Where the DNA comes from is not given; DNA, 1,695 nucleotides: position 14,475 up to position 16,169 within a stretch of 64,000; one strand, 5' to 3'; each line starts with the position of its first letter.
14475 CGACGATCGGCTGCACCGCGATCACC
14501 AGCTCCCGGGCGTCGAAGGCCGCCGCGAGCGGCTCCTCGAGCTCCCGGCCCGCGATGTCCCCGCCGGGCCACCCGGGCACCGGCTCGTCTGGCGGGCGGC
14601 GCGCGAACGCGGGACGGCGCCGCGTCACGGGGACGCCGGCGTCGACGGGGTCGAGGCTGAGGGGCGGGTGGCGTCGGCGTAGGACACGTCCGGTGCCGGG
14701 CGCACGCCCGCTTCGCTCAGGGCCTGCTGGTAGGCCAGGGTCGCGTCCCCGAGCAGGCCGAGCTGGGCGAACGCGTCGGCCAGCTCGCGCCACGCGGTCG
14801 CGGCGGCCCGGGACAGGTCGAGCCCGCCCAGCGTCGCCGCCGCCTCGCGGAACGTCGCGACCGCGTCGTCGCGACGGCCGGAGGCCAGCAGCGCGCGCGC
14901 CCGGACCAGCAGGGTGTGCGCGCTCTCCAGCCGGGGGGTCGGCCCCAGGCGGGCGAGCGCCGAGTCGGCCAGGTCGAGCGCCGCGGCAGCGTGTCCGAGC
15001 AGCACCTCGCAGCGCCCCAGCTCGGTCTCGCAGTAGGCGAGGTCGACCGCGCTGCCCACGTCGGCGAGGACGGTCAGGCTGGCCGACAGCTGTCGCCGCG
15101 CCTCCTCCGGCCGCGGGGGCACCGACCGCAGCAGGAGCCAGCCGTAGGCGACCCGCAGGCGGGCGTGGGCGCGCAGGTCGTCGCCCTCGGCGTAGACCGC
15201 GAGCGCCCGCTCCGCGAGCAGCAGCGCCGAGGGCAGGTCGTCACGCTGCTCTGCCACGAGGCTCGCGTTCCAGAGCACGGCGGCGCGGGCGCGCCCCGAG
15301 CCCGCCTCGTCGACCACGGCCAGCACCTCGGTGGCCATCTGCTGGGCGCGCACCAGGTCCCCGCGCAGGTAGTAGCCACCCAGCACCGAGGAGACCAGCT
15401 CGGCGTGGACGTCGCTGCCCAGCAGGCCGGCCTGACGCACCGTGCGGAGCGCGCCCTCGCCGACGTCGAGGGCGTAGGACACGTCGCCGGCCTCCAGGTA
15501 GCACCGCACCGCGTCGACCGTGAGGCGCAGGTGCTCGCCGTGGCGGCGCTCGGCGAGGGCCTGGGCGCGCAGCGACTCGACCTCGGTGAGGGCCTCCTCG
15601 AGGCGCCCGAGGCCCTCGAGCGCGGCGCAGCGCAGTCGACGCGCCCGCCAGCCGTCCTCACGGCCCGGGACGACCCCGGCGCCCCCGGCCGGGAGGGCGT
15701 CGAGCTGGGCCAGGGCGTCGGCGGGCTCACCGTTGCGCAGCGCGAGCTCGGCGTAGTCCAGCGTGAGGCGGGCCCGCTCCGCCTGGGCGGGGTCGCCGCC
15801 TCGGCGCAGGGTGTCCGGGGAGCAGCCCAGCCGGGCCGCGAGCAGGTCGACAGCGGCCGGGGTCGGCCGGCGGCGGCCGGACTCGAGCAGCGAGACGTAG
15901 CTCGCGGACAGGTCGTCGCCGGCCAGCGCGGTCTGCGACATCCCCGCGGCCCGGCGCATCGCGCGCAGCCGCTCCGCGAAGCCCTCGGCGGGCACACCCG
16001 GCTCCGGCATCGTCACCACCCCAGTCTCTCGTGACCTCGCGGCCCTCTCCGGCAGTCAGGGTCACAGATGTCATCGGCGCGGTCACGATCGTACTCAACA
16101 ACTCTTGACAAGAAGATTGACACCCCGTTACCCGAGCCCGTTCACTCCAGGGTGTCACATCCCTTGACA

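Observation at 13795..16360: Candidate RRNPP/Rgg-like peptide-signalling module coupled to a c-di-GMP phosphodiesterase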

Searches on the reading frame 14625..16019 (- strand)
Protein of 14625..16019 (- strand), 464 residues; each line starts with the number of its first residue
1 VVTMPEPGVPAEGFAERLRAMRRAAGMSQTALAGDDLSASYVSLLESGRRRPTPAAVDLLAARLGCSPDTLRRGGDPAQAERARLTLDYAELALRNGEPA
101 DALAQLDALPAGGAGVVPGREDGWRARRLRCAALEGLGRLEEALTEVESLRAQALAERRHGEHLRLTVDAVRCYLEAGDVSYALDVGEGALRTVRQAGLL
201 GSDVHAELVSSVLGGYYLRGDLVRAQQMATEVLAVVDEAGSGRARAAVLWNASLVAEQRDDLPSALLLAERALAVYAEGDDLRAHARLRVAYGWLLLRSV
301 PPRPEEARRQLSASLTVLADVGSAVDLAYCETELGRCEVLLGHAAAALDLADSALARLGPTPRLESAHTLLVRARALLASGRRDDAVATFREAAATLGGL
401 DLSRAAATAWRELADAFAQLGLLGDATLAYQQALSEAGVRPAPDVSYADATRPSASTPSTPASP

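Call 3: search_protein_families(library=pfam, proteins=[window:14625-16019:-], max_evalue=0.1)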
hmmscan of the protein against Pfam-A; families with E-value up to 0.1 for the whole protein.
window:14625-16019:- (464 aa): 17 families
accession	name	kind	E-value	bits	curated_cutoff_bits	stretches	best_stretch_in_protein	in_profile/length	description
PF13560.12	HTH_31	-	4.1e-11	43.5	27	1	14-72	2-62/64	Helix-turn-helix domain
PF01381.28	HTH_3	-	2.5e-09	37.5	23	1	18-71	1-55/55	Helix-turn-helix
PF13424.12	TPR_12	-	1.2e-08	35.4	30.1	1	216-277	13-76/77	Tetratricopeptide repeat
PF17874.7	TPR_MalT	-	3.7e-07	30.2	45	1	341-437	14-110/336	MalT-like TPR region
PF13432.12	TPR_16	-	3.2e-05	24.7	32.7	1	372-436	2-60/65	Tetratricopeptide repeat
PF13428.12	TPR_14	-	0.0045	18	23.5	1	369-397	3-31/44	Tetratricopeptide repeat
PF07721.20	TPR_4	-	0.0071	17.3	27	1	367-392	1-26/26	Tetratricopeptide repeat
PF25058.1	ARM_TT21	-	0.013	15.9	27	0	80-110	91-121/155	Tetratricopeptide repeat protein 21 ARM repeat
PF07719.23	TPR_2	-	0.017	15.7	27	0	407-435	1-29/34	Tetratricopeptide repeat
PF00515.34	TPR_1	-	0.022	15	27.8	0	407-435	1-29/34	Tetratricopeptide repeat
PF23300.3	HEAT_Nup120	-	0.024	14.9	29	1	367-403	26-62/170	Nucleoporin Nup120, HEAT repeats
PF13181.12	TPR_8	-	0.032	14.8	25.7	0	368-393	2-27/34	Tetratricopeptide repeat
PF12844.13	HTH_19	-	0.05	13.9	30.2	1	16-71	2-58/64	Helix-turn-helix domain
PF14559.12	TPR_19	-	0.055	14.2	25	1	81-111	23-53/68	Tetratricopeptide repeat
PF14938.12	SNAP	-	0.068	13.1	25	0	366-433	73-141/282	Soluble NSF attachment protein, SNAP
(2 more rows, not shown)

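Call 4: search_protein_families(library=ncbifam, proteins=[window:14625-16019:-], max_evalue=0.1)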
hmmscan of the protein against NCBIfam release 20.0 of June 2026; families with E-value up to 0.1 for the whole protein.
window:14625-16019:- (464 aa): 5 families
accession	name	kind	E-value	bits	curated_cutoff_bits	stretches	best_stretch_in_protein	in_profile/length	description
NF053720.1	NsdA_fam_reg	subfamily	5.7e-05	22.8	75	1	6-417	9-417/432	NsdA family TPR-like regulatory protein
NF041951.1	phage_RstR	subfamily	0.00047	20.4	80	1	14-79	3-69/108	RstR family transcriptional repressor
NF007257.0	PRK09706.1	subfamily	0.0087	15.9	101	1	13-76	5-69/135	transcriptional repressor DicA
NF038139.1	Reg_Aceta_RamB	equivalog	0.019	13.6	700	1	16-54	5-44/465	acetate metabolism transcriptional regulator RamB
TIGR03070.1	couple_hipB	subfamily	0.039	13.9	71.65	0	14-52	3-42/58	type II toxin-antitoxin system Y4mF family antitoxin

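Call 5: find_homologous_proteins(query=window:14625-16019:-, max_evalue=0.00001)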
Query window:14625-16019:- (464 aa): 223 proteins with E <= 0.00001 among 8000 candidates; the best 120 are listed.
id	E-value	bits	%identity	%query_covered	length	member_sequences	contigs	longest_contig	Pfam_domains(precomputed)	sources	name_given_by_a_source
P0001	7.7e-282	953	100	99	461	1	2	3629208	PF17874.8,PF01381.29,PF13424.13,PF13560.13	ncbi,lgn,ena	-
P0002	2.0e-214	731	92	84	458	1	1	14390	PF17874.8,PF13432.13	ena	-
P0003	7.2e-208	709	79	99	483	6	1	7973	PF17874.8,PF01381.29,PF13424.13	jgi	-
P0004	1.4e-192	659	75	96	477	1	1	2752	PF12844.14,PF01381.29,PF13560.13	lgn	-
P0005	3.5e-189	648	75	96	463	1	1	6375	PF12844.14,PF17874.8,PF01381.29,PF13560.13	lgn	-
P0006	6.0e-185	634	73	98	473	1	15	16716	PF01381.29,PF13424.13,PF13432.13,PF13560.13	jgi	jgi:tetratricopeptide (TPR) repeat protein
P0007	5.1e-183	627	73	99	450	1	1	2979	PF01381.29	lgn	-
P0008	2.2e-182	625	73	96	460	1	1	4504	PF17874.8,PF01381.29,PF13424.13,PF13432.13,PF13428.13,PF13560.13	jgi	jgi:tetratricopeptide (TPR) repeat protein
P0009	1.2e-180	620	72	96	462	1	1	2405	PF17874.8,PF01381.29,PF13424.13,PF13432.13,PF13560.13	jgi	jgi:tetratricopeptide (TPR) repeat protein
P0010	4.8e-175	601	68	99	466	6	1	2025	PF17874.8,PF01381.29,PF13424.13,PF13432.13,PF13560.13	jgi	-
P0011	1.2e-174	600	70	95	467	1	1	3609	PF17874.8,PF01381.29,PF13560.13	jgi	jgi:tetratricopeptide (TPR) repeat protein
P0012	1.2e-173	596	69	97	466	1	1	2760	PF17874.8,PF01381.29,PF13560.13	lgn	-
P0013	1.5e-173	596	69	97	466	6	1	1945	PF12844.14,PF17874.8,PF01381.29,PF13424.13,PF13560.13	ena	-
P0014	1.5e-173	596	68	98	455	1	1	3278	PF12844.14,PF17874.8,PF01381.29,PF13424.13,PF13560.13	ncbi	-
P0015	2.4e-172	592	71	91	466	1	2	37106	PF17874.8,PF01381.29,PF13424.13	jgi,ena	-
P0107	3.1e-83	299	44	96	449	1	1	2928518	PF01381.29,PF13424.13,PF13432.13,PF13560.13,PF07719.24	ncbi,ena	-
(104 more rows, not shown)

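Call 6: find_related_loci(query=window:14625-16019:-, collection=genome_contigs, flank=5000)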
Query window:14625-16019:- (464 aa) in genome_contigs; peptide patterns used: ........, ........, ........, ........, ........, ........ (x = any residue, [..] = any of these).
294 stretches matched a pattern; 16 encode a relative of the query (tblastn E <= 1e-3); 16 distinct loci.
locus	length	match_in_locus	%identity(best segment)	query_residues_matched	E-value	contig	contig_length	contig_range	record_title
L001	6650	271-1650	68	4-463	0e+0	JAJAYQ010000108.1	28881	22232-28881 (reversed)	MAG: Spirochaetaceae bacterium isolate CAN_BIN15 c_000000048054, whole genome shotgun sequence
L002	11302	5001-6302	71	13-444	2e-166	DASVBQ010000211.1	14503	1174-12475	MAG TPA_asm: Actinomycetes bacterium isolate SMAG_U1983 k141_562387, whole genome shotgun sequence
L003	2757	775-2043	71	26-450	6e-173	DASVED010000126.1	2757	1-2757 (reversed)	MAG TPA_asm: Actinomycetes bacterium isolate SMAG_U2051 k141_1629580, whole genome shotgun sequence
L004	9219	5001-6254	63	26-445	6e-141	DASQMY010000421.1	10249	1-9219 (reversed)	MAG TPA_asm: Mycobacteriales bacterium isolate SMAG_U10762 k141_182588, whole genome shotgun sequence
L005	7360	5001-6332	59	4-447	6e-139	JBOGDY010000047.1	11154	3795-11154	MAG: Actinomycetes bacterium isolate SD8021_metabat2.bin.4 NODE_198_length_11154_cov_4.284484, whole genome shotgun sequ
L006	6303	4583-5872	58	13-444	2e-136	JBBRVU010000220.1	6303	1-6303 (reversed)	MAG: Actinomycetes bacterium isolate La3_metabat2.225 La3_metabat2.225_K_2543354_L_6303_cov_19.5102, whole genome shotgu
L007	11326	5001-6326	57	10-451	2e-132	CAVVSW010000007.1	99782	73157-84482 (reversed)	MAG: uncultured Actinomycetota bacterium isolate MFD02840.bin.2.80 genome assembly, contig: contig_85736, whole genome s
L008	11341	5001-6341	57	4-451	6e-129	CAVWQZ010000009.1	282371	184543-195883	MAG: uncultured Actinomycetota bacterium isolate MFD05176.bin.2.67 genome assembly, contig: contig_43547, whole genome s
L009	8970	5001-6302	56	27-461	5e-126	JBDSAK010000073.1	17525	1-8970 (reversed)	MAG: Mycobacteriales bacterium isolate cluster1_bin.108 k127_7513193, whole genome shotgun sequence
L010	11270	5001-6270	74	26-450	2e-139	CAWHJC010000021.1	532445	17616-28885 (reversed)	MAG: uncultured Actinomycetota bacterium isolate MFD02840.bin.3.655 genome assembly, contig: contig_53497, whole genome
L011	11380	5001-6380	50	2-462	7e-113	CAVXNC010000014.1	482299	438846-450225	MAG: uncultured Actinomycetota bacterium isolate MFD02840.bin.1.275 genome assembly, contig: contig_32551, whole genome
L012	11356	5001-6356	49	2-461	2e-105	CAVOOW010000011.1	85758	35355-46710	MAG: uncultured Actinomycetota bacterium isolate MFD00392.bin.1.14 genome assembly, contig: contig_49588, whole genome s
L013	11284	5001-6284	38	7-439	5e-70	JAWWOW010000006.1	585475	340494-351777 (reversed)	MAG: Frankiales bacterium isolate BP_356 scaffold_2461463, whole genome shotgun sequence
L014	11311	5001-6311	38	14-460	2e-67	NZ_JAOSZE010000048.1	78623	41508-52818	Actinoplanes sp. KI2 48, whole genome shotgun sequence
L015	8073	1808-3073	42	12-439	8e-65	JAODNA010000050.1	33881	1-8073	MAG: Frankiales bacterium isolate RYN_106 scaffold_2064010, whole genome shotgun sequence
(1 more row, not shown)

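Call 13: find_encoding_contigs(protein=P0001, flank=6000, max_places=3)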
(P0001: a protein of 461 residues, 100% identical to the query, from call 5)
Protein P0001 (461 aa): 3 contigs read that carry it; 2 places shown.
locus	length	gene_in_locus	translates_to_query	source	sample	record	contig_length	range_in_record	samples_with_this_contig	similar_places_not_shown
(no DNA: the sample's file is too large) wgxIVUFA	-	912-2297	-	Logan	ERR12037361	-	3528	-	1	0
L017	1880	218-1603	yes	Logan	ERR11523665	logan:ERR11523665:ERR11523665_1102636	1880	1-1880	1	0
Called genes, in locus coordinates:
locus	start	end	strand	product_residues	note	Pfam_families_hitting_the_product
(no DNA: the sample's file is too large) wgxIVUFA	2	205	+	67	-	?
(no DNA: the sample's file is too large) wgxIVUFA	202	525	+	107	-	-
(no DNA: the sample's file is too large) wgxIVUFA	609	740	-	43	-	-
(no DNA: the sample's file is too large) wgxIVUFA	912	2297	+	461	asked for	PF01381:HTH_3, PF13560:HTH_31, PF13424:TPR_12 (faint), PF17874:TPR_MalT (weak)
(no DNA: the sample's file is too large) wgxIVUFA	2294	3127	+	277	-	PF00563:EAL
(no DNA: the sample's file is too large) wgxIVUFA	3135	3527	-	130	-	?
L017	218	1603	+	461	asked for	PF01381:HTH_3, PF13560:HTH_31, PF13424:TPR_12 (faint), PF17874:TPR_MalT (weak)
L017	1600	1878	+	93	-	?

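Call 14: find_encoding_contigs(protein=P0107, flank=6000, max_places=3)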
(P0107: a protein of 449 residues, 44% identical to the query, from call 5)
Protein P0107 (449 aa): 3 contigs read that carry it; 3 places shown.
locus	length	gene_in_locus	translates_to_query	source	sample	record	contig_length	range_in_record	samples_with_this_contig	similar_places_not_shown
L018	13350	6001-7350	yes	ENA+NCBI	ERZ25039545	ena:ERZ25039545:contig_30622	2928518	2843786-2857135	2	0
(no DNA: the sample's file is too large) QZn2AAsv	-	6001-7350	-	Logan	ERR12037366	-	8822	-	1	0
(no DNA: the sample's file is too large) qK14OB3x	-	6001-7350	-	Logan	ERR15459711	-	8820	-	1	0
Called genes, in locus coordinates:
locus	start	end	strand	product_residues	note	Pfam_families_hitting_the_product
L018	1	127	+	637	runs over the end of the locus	PF13603:tRNA-synt_1_2, PF00133:tRNA-synt_1 (faint), PF08264:Anticodon_1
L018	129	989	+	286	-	PF02645:DegV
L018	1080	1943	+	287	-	PF10531:SLBB, PF22461:SLBB_2 (weak), PF00633:HHH (faint), PF12836:HHH_3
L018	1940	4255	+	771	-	PF03772:Competence, PF00753:Lactamase_B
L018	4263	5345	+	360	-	PF21694:DNA_pol3_delta_C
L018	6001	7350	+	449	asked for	PF01381:HTH_3 (weak), PF13560:HTH_31, PF13424:TPR_12 (faint), PF07719:TPR_2 (faint), PF13432:TPR_16 (weak)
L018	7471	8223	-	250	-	PF00563:EAL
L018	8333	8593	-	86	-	PF01649:Ribosomal_S20p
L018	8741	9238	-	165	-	PF02452:PemK_toxin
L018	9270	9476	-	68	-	PF07311:Dodecin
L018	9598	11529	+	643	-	PF00009:GTP_EFTU, PF03144:GTP_EFTU_D2, PF00679:EFG_C, PF06421:LepA_C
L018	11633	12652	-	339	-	PF00248:Aldo_ket_red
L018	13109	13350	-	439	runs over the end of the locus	-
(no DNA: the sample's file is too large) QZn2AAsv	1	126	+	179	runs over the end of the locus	?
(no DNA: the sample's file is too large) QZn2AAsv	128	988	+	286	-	PF02645:DegV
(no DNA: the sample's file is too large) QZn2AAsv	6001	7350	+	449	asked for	PF01381:HTH_3 (weak), PF13560:HTH_31, PF13424:TPR_12 (faint), PF07719:TPR_2 (faint), PF13432:TPR_16 (weak)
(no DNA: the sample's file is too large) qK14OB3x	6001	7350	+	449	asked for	PF01381:HTH_3 (weak), PF13560:HTH_31, PF13424:TPR_12 (faint), PF07719:TPR_2 (faint), PF13432:TPR_16 (weak)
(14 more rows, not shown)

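Call 20: find_related_loci(query=A1, collection=metagenome_contigs, flank=3000)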
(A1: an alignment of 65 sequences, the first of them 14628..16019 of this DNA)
Query A1 (464 aa) in metagenome_contigs; peptide patterns used: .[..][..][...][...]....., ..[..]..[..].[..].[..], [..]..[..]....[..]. (x = any residue, [..] = any of these).
600 stretches matched a pattern (row limit reached: there are more); 415 encode a relative of the query (tblastn E <= 1e-3); the best 80 are kept; 80 distinct loci.
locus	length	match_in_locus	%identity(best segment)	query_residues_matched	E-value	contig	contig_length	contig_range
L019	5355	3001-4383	79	3-461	0e+0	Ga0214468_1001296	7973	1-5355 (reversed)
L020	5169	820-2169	69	13-464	0e+0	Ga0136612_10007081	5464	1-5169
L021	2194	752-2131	68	4-463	0e+0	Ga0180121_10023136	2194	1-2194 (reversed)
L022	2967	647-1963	68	8-448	0e+0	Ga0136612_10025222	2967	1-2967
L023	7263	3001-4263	71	26-448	2e-169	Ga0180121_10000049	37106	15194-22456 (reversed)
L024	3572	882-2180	67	13-447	3e-171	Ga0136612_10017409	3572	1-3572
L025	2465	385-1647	71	26-448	1e-168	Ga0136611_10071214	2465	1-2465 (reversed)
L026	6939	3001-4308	67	6-448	3e-155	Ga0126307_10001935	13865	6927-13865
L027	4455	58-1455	63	2-464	6e-155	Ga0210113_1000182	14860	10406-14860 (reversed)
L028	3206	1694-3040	59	10-459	1e-146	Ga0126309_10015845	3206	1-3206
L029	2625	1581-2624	68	10-359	1e-138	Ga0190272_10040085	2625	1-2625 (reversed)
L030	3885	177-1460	55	13-443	9e-133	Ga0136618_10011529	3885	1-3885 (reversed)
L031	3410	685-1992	58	14-451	2e-130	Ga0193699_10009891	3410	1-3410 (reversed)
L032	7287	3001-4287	59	13-443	6e-123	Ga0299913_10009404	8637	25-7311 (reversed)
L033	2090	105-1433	49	13-461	1e-112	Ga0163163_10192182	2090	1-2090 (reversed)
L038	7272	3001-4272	45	14-441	8e-90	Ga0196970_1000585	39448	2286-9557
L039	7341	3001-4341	44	13-461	3e-89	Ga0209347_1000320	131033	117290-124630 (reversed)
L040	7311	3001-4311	43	3-443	5e-87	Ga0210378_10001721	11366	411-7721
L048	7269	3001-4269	43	14-440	2e-83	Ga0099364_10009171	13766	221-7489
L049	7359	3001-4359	42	14-459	3e-82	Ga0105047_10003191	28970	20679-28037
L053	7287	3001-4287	42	14-443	4e-80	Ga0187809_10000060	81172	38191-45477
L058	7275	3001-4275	44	14-442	3e-79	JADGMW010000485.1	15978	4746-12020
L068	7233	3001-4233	45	28-439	2e-76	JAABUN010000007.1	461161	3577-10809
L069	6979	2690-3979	42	9-442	8e-76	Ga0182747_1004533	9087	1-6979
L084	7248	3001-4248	42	26-443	1e-71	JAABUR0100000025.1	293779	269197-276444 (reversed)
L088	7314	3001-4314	40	17-463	1e-70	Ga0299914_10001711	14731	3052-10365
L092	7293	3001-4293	41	17-444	1e-69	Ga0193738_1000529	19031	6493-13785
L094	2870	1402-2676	40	14-442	2e-70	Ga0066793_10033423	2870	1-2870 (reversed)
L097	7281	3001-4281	40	17-446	3e-69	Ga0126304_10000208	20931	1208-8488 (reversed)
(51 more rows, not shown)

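Call 22: predict_structure(alignment_id=A1)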
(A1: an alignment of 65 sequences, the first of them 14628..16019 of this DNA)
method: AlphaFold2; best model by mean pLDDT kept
length: 464 residues; sequences in the alignment: 65
mean_pLDDT: 92.0   pTM: 0.84
mean pLDDT of the five models: 92.0, 90.5, 89.9, 89.3, 89.3
residues with pLDDT >= 90: 368; 70-90: 66; 50-70: 29; < 50: 1
segments of 3 or more residues with pLDDT < 50: none
pLDDT, mean of each block of 10 residues (from residue 1): 64 88 95 97 96 95 92 83 95 95 95 64 95 96 97 96 97 94 98 95 96 95 97 96 96 95 98 97 96 97 98 98 96 98 98 97 93 96 93 90 85 88 89 90 73 69 64
secondary structure, 60 per line:
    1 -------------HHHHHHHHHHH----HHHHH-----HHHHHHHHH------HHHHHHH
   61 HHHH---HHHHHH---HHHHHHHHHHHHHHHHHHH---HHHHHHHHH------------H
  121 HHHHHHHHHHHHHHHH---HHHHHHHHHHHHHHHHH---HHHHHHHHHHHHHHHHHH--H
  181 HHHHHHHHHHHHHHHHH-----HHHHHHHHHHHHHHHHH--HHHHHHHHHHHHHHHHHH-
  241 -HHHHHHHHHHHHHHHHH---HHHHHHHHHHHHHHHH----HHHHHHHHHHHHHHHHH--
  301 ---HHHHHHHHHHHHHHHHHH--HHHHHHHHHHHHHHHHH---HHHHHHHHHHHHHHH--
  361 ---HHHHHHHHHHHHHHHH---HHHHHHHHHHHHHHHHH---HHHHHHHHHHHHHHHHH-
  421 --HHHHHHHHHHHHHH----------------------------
elements in order: H14-24 H29-33 H39-47 H54-64 H68-73 H77-95 H99-107 H120-136 H140-156 H160-177 H180-197 H203-219 H222-239 H242-258 H262-277 H282-298 H304-321 H324-340 H344-358 H364-379 H383-399 H403-419 H423-436

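Call 25: search_solved_structures(query=A1, max_evalue=1)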
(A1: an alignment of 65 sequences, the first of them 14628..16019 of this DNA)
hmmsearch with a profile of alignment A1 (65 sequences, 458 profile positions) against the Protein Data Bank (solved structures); distinct sequences matched with E-value up to 1: 112 (the best 60 are shown).
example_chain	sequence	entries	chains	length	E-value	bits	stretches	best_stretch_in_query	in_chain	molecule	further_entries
9qhb_A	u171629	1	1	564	4.2e-22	82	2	370-431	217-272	Engineered tetratricopeptide repeat protein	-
8bu0_A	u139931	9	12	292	7.3e-16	61.4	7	399-431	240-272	Consensus tetratricopeptide repeat protein | Crystal structure of an 8-repeat consensus TPR superhelix with Zinc. | Monomer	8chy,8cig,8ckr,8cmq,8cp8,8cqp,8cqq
9qhc_A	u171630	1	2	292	3.2e-13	52.7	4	399-431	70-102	Engineered tetratricopeptide repeat protein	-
9gzg_A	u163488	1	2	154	7.1e-12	48.2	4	397-431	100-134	Engineered CTPR protein with glutamic acids for conductivity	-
6b85_J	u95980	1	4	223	4e-11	45.8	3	345-431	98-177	TMHC4_R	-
4y6w_A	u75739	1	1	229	1.9e-09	40.2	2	116-188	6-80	NaB(AB)3ACb - light chain TPR-like repeats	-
8bny_A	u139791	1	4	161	2.4e-09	39.9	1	9-65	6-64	Immunity repressor protein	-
8ch0_A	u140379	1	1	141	3.1e-09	39.5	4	399-431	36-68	Consensus tetratricopeptide repeat protein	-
2fo7_A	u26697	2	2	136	7.1e-09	38.4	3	399-431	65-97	SYNTHETIC CONSENSUS TPR PROTEIN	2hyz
4y6c_A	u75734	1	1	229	3.2e-08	36.2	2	92-188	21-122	ANSERINA PUTATIVE KINESIN LIGHT chain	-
8far_A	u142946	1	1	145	8.9e-08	34.7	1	344-431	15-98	I432-1-CC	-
8cus_A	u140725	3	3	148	9.8e-08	34.6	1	347-431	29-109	I432-1(NaCl) Chain A | I432-1(Imd) Chain A | I432-1-X3 Chain A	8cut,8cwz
1y7y_A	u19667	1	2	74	1.5e-07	34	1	7-69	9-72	C.AhdI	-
8tac_A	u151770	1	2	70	1.7e-07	33.8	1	1-63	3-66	DBP48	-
8fwd_1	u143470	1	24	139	1.8e-07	33.8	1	345-430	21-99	O43-rpxdoc-EK1_B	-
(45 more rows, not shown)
